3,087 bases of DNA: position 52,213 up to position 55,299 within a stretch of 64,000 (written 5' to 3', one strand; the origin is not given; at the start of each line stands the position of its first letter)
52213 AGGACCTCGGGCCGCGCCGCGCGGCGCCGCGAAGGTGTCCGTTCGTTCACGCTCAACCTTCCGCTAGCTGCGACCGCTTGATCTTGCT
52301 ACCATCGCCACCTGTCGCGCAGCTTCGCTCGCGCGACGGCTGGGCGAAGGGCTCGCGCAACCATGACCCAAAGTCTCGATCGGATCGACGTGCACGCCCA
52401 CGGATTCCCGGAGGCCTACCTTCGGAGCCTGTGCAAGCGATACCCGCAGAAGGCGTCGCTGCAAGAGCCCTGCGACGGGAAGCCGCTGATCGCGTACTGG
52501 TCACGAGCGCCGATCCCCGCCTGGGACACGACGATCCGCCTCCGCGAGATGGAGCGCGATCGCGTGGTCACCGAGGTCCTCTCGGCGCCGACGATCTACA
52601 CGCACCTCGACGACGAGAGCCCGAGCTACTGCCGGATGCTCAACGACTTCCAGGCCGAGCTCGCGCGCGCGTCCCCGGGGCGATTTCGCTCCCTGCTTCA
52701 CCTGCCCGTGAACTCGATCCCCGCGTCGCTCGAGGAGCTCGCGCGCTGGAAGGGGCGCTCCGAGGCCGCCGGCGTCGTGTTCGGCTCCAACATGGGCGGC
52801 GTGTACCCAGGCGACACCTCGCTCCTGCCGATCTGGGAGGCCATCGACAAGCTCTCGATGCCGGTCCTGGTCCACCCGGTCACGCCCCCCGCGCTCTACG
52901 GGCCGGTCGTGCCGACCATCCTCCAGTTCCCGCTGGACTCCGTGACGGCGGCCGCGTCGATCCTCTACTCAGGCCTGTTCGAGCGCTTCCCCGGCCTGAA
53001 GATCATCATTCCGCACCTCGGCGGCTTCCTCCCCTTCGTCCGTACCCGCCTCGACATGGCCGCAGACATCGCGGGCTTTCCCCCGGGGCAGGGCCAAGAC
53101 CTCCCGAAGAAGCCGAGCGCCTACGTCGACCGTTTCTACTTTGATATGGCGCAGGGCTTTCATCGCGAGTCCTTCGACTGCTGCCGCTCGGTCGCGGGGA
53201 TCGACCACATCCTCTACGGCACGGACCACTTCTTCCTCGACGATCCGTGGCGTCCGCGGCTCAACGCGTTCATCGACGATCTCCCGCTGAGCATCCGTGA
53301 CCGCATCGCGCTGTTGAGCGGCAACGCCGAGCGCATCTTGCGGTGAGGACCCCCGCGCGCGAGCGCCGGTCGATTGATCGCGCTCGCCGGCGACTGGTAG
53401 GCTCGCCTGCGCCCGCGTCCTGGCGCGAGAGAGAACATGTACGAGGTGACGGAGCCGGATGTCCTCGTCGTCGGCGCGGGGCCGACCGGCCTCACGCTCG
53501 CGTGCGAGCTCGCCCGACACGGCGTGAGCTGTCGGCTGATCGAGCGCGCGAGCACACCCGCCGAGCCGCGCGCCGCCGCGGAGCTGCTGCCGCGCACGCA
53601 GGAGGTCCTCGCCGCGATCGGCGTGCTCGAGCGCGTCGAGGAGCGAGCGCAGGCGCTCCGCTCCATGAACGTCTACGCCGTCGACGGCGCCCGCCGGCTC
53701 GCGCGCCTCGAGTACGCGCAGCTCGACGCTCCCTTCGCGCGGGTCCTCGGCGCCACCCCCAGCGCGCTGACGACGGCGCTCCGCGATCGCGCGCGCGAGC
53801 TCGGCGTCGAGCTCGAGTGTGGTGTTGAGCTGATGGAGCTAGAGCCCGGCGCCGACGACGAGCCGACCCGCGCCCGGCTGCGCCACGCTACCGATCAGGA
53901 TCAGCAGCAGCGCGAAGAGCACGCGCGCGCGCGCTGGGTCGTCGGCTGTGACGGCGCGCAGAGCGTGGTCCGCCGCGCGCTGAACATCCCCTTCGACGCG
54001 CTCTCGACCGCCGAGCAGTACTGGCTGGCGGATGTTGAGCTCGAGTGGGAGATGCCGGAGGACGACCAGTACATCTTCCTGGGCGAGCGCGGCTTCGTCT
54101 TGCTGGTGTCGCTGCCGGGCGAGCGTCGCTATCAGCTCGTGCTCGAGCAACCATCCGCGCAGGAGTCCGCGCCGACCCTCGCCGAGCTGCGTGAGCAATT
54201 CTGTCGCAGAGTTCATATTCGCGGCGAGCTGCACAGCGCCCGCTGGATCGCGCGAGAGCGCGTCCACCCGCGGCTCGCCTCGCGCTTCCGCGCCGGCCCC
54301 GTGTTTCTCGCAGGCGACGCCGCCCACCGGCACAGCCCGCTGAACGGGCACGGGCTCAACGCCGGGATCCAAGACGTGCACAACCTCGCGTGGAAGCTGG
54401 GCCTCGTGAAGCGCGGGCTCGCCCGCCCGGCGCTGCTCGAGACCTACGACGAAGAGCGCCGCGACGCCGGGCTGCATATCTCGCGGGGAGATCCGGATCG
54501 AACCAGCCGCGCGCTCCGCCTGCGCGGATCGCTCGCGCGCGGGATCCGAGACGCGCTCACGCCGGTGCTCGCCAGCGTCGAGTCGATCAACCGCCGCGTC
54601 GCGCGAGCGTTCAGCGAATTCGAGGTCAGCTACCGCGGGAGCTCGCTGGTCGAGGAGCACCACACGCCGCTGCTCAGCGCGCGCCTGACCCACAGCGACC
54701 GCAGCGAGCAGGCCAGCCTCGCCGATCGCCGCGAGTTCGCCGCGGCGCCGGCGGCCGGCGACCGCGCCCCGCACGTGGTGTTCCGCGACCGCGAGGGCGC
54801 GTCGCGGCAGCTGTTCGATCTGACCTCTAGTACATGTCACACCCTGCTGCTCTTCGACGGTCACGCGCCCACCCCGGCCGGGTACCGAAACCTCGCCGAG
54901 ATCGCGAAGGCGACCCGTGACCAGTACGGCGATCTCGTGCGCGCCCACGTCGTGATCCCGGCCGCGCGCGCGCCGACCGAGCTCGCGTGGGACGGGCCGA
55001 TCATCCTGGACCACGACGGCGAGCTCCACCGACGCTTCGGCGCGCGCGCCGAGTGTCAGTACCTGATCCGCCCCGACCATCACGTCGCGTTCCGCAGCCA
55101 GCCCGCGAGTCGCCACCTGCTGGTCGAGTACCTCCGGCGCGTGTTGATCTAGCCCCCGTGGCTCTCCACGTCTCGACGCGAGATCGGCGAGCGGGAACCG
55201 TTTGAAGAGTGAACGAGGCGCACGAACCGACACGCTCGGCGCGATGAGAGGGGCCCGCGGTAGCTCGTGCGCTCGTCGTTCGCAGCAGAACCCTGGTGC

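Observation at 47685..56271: Orphan carrier-protein / adenylation / ACAD-like oxidase triad with divergent decarboxylase, FAD monooxygenase and Sfp-type PPTase, no PKS or NRPS nearby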

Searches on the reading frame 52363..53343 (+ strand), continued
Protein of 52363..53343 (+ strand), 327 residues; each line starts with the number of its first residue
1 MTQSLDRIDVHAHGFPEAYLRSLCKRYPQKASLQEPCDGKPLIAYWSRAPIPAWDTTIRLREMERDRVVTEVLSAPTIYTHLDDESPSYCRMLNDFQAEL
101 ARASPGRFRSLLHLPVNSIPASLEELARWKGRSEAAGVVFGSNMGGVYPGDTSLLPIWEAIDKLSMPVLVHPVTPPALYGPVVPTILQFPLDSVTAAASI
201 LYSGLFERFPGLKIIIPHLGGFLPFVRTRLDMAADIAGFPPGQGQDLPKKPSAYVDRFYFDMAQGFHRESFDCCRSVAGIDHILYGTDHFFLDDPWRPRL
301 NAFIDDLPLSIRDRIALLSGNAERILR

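Call 56: search_protein_families(library=pfam, proteins=[L057:4215-5327:-, L057:5705-6940:+, L057:10801-11835:+, L057:11840-12307:+, L057:12416-13132:+, L057:13165-13797:-, L057:13938-15404:+, L057:15883-17754:+, L057:3142-3891:-, L057:2396-3184:-], max_evalue=0.001)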
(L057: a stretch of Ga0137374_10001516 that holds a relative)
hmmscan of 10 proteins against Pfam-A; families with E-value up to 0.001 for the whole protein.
L057:4215-5327:- (371 aa): 3 families
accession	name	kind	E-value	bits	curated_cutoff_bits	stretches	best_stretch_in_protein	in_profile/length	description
PF13379.11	NMT1_2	-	2.1e-32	113.3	24.7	1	61-296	4-251/252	NMT1-like family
PF09084.16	NMT1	-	1.9e-11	44.7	20.5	1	125-276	49-203/216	NMT1/THI5 like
PF12974.12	Phosphonate-bd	-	8.5e-07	29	27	1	94-198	26-137/242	ABC transporter, phosphonate, periplasmic substrate-binding protein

L057:5705-6940:+ (412 aa): 12 families
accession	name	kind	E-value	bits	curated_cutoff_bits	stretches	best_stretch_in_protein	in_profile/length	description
PF04820.20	Trp_halogenase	-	6.1e-34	118.1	21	2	101-367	150-393/458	Tryptophan halogenase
PF01494.25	FAD_binding_3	-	2.6e-23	83.3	22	1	5-343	3-336/349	FAD binding domain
PF01266.30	DAO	-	6.3e-14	52.7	27.9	2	6-38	2-34/353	FAD dependent oxidoreductase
PF12831.13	FAD_oxidored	-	2.2e-13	50.7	27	1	5-173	1-151/416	FAD dependent oxidoreductase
PF00890.30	FAD_binding_2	-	4.3e-11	43.1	20.4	1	6-36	2-32/414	FAD binding domain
PF07992.20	Pyr_redox_2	-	9.5e-09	35.5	26.1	1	5-35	2-32/291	Pyridine nucleotide-disulphide oxidoreductase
PF03486.20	HI0933_like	-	1.5e-07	31.6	50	1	5-35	2-32/244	HI0933-like protein Rossmann domain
PF13450.12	NAD_binding_8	-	8.5e-07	29.6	21.9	1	8-36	1-29/68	NAD(P)-binding Rossmann-like domain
PF01946.23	Thi4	-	2.3e-05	24.2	26.2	0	5-35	19-50/235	Thi4 family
PF00070.33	Pyr_redox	-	4.4e-05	24.3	22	0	6-39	2-35/82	Pyridine nucleotide-disulphide oxidoreductase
PF01134.28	GIDA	-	0.00019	21.1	22.1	1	5-33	1-29/391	Glucose inhibited division protein A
PF05834.18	Lycopene_cycl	-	0.00022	20.9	23.4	0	6-168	2-142/380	Lycopene cyclase protein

L057:10801-11835:+ (345 aa): 3 families
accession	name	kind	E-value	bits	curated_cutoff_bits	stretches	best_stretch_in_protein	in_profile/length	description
PF12697.13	Abhydrolase_6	-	1.8e-10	42.3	26.3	1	95-321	1-216/217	Alpha/beta hydrolase family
PF00561.26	Abhydrolase_1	-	2.2e-08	34.5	25.8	1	251-312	180-241/245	alpha/beta hydrolase fold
PF12146.15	Hydrolase_4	-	3.6e-06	26.9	27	1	125-196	34-108/239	Serine aminopeptidase, S33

L057:11840-12307:+ (156 aa): 0 families

L057:12416-13132:+ (239 aa): 1 family
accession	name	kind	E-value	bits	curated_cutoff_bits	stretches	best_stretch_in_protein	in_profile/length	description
PF00155.27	Aminotran_1_2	-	2.3e-12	47.2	19.7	1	20-233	157-361/361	Aminotransferase class I and II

L057:13165-13797:- (211 aa): 2 families
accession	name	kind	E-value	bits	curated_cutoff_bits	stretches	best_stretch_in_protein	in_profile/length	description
PF13581.12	HATPase_c_2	-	8.6e-11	42.4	27.4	1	93-207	5-125/127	Histidine kinase-like ATPase domain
PF02518.31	HATPase_c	-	4.5e-09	37.2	26.4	1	120-208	6-106/111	Histidine kinase-, DNA gyrase B-, and HSP90-like ATPase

L057:13938-15404:+ (489 aa): 0 families

L057:15883-17754:+ (624 aa): 0 families

L057:3142-3891:- (250 aa): 0 families

L057:2396-3184:- (263 aa): 1 family
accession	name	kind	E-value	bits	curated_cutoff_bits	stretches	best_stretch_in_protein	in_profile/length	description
PF00528.27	BPD_transp_1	-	8.4e-22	78.2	26.4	1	85-252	1-179/184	Binding-protein-dependent transport system inner membrane component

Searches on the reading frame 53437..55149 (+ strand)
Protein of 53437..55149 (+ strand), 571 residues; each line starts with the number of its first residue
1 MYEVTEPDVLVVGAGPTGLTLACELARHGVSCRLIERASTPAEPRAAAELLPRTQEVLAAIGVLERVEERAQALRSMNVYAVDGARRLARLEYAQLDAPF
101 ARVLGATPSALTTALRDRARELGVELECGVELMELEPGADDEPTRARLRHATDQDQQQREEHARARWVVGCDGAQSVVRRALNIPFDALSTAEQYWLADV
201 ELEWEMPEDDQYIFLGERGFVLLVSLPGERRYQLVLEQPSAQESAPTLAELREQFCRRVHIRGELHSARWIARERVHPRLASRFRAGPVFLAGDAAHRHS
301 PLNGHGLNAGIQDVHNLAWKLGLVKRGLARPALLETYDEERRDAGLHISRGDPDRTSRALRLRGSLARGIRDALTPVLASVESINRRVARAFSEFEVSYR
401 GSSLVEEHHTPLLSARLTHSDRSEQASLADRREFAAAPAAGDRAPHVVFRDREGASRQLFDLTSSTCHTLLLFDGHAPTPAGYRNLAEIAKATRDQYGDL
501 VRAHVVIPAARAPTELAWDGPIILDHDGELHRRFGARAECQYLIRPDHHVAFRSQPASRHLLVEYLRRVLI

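Call 4: search_protein_families(library=pfam, proteins=[window:53437-55149:+], max_evalue=0.01)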
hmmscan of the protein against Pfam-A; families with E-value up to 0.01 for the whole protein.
window:53437-55149:+ (571 aa): 12 families
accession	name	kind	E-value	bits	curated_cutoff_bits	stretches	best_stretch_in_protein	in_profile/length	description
PF01494.25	FAD_binding_3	-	1.1e-66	225.8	22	1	8-345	3-342/349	FAD binding domain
PF01266.30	DAO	-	3.9e-10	40.2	27.9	1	8-42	1-35/353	FAD dependent oxidoreductase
PF07992.20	Pyr_redox_2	-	5.8e-08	32.9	26.1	1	8-78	144-213/291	Pyridine nucleotide-disulphide oxidoreductase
PF21274.3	Rng_hyd_C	-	7.5e-07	29.8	27.5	1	438-570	2-104/107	Aromatic-ring hydroxylase, C-terminal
PF13450.12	NAD_binding_8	-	1e-06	29.4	21.9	1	11-41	1-31/68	NAD(P)-binding Rossmann-like domain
PF00070.33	Pyr_redox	-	2.7e-06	28.3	22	1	9-50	2-45/82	Pyridine nucleotide-disulphide oxidoreductase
PF01946.23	Thi4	-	0.00022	21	26.2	1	3-38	14-50/235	Thi4 family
PF00890.30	FAD_binding_2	-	0.00027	20.7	20.4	1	8-38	1-31/414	FAD binding domain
PF05834.18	Lycopene_cycl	-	0.0038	16.8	23.4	1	8-41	1-36/380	Lycopene cyclase protein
PF12831.13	FAD_oxidored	-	0.0047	16.7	27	1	8-38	1-31/416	FAD dependent oxidoreductase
PF13738.12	Pyr_redox_3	-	0.0064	16.2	30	1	8-58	166-218/305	Pyridine nucleotide-disulphide oxidoreductase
PF03486.20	HI0933_like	-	0.0092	15.9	50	0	8-41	2-35/244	HI0933-like protein Rossmann domain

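Call 10: search_protein_families(library=ncbifam, proteins=[window:53437-55149:+], max_evalue=0.001)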
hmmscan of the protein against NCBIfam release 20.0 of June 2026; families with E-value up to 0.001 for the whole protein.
window:53437-55149:+ (571 aa): 76 families (the best 25 are shown)
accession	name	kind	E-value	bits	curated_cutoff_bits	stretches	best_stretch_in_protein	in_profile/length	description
NF004832.0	PRK06184.1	subfamily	1.6e-92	310.9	476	1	3-569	3-498/506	hypothetical protein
NF006092.0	PRK08244.1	equivalog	8.3e-59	199.5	644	1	8-417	4-397/494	monooxygenase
NF033145.1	rif_monoox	equivalog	1.3e-56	192.5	800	1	8-405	2-387/472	rifampin monooxygenase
NF005303.0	PRK06834.1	subfamily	1.1e-55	189.1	625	1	5-418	2-388/488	hypothetical protein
NF004829.0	PRK06183.1-3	subfamily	4.4e-53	180.8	390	1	5-343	7-344/520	bifunctional 3-(3-hydroxy-phenyl)propionate/3-hydroxycinnamic acid hydroxylase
NF006002.0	PRK08132.1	subfamily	3.4e-51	174.2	416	1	7-569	26-546/552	FAD-dependent oxidoreductase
NF004780.0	PRK06126.1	subfamily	6e-51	173.4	445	1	4-556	6-533/552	hypothetical protein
NF004831.0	PRK06183.1-5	equivalog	3.7e-49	167.6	546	1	7-344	9-338/568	bifunctional 3-(3-hydroxy-phenyl)propionate/3-hydroxycinnamic acid hydroxylase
NF046069.1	AkvoneHdxseRdmE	equivalog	1e-43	150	700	1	9-344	1-346/521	aklavinone 12-hydroxylase RdmE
NF046068.1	AkvoneHdxseDnrF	equivalog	5.1e-41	141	650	1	9-344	1-345/439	aklavinone 12-hydroxylase DnrF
NF004828.0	PRK06183.1-2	equivalog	4.4e-37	127.7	853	1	5-343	11-338/568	bifunctional 3-(3-hydroxy-phenyl)propionate/3-hydroxycinnamic acid hydroxylase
NF045577.1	FAD_mono_MbnF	equivalog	1.1e-36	126.5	800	1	8-350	6-357/531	methanobactin biosynthesis FAD monooxygenase MbnF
NF006144.0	PRK08294.1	subfamily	3.2e-36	124.9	560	2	7-191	33-225/637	phenol 2-monooxygenase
NF000343.1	rif_mono_Iri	exception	1.5e-33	116.5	950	1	8-345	3-329/479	rifampin monooxygenase Iri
TIGR01988.1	Ubi-OHases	subfamily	2e-33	115.8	224.65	1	8-346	1-340/387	ubiquinone biosynthesis hydroxylase, UbiH/UbiF/VisC/COQ6 family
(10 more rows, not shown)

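Call 32: search_solved_structures(query=window:53437-55149:+, max_evalue=1e-15)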
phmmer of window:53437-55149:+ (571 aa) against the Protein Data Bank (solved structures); distinct sequences matched with E-value up to 1e-15: 39.
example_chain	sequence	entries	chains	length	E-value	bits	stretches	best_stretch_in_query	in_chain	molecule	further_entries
5kow_A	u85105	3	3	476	6.5e-45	157.4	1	8-448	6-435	Pentachlorophenol 4-monooxygenase | Putative rifampin monooxygenase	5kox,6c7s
5vqb_A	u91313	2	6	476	1.1e-40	143.5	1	8-400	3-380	Rifampin monooxygenase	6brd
6j0z_C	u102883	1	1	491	4.4e-37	131.6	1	5-417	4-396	Putative angucycline-like polyketide oxygenase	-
4k2x_A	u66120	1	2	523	6.9e-37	130.9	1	8-400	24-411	Polyketide oxygenase/hydroxylase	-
7yj0_A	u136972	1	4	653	2.8e-35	125.6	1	6-347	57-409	VibO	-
4x4j_A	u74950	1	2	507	7e-35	124.3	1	8-401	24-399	Putative oxygenase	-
7ouj_AAA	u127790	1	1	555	1e-34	123.8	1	279-350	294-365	RubL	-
4icy_A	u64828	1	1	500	3e-34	122.2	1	6-401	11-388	Polyketide oxygenase PgaE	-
23lo_A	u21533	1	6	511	4.4e-34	121.7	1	6-345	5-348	flavin dependent Baeyer Villiger monooxygenase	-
2qa1_A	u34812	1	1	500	4.6e-34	121.6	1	6-401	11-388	Polyketide oxygenase PgaE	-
7vwp_D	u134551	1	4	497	1.7e-33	119.7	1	6-372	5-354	FlsO1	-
6ui5_A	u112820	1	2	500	1.6e-32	116.5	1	6-347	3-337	2-polyprenyl-6-methoxyphenol hydroxylase-like FAD-dependent oxidoreductase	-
8r2u_A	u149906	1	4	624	1.8e-32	116.3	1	5-343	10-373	Phenol 2-monooxygenase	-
4k5r_A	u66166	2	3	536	3.8e-32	115.3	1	7-344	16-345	Oxygenase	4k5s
5xgv_A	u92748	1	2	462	1.5e-30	110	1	9-392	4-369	PyrE3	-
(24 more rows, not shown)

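Call 62: find_homologous_proteins(query=window:53437-55149:+, max_evalue=1e-30)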
Query window:53437-55149:+ (571 aa): 3973 proteins with E <= 1e-30 among 8000 candidates; the best 120 are listed.
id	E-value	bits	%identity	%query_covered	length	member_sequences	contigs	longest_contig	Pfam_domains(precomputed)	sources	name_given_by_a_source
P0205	4.4e-271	919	74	100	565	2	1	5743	PF01266.31,PF21274.4,PF01494.26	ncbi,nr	ncbi:MAG: FAD-dependent monooxygenase [Myxococcales bacterium]|nr:FAD-dependent monooxygenase [Myxoc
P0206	1.3e-157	544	47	94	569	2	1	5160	PF21274.4,PF01494.26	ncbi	-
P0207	1.3e-132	462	44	99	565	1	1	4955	PF01266.31,PF13450.13,PF07992.21,PF00070.34,PF21274.4,PF01494.26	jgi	jgi:2-polyprenyl-6-methoxyphenol hydroxylase-like FAD-dependent oxidoreductase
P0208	3.4e-128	447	43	99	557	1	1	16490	PF01266.31,PF21274.4,PF05834.19,PF01494.26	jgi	jgi:2-polyprenyl-6-methoxyphenol hydroxylase-like FAD-dependent oxidoreductase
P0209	1.2e-125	439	43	99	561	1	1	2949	PF01266.31,PF21274.4,PF01494.26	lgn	-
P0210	1.4e-125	439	43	99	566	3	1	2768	PF01266.31,PF13450.13,PF00890.31,PF07992.21,PF21274.4,PF01494.26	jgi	-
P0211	2.3e-125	438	42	99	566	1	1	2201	PF01266.31,PF13450.13,PF07992.21,PF21274.4,PF01494.26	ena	-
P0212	4.0e-125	437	43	99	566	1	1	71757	PF01266.31,PF13450.13,PF07992.21,PF21274.4,PF01494.26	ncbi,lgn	-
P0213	5.5e-125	437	42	97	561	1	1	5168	PF01266.31,PF13450.13,PF07992.21,PF00070.34,PF21274.4,PF01494.26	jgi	jgi:2-polyprenyl-6-methoxyphenol hydroxylase-like FAD-dependent oxidoreductase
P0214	7.7e-125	436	42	100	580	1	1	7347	PF01266.31,PF13450.13,PF00070.34,PF21274.4,PF05834.19,PF01494.26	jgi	jgi:2-polyprenyl-6-methoxyphenol hydroxylase-like FAD-dependent oxidoreductase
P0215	7.8e-125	436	42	99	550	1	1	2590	PF01266.31,PF07992.21,PF00070.34,PF21274.4,PF01494.26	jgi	jgi:2-polyprenyl-6-methoxyphenol hydroxylase-like FAD-dependent oxidoreductase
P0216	4.7e-124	434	42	99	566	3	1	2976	PF01266.31,PF13450.13,PF07992.21,PF21274.4,PF01494.26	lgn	-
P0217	5.4e-123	430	42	99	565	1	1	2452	PF01266.31,PF13450.13,PF21274.4,PF01494.26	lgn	-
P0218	6.3e-122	427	40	99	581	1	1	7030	PF21274.4,PF01494.26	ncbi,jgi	-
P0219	3.8e-121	424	40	99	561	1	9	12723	PF01266.31,PF21274.4,PF01494.26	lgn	-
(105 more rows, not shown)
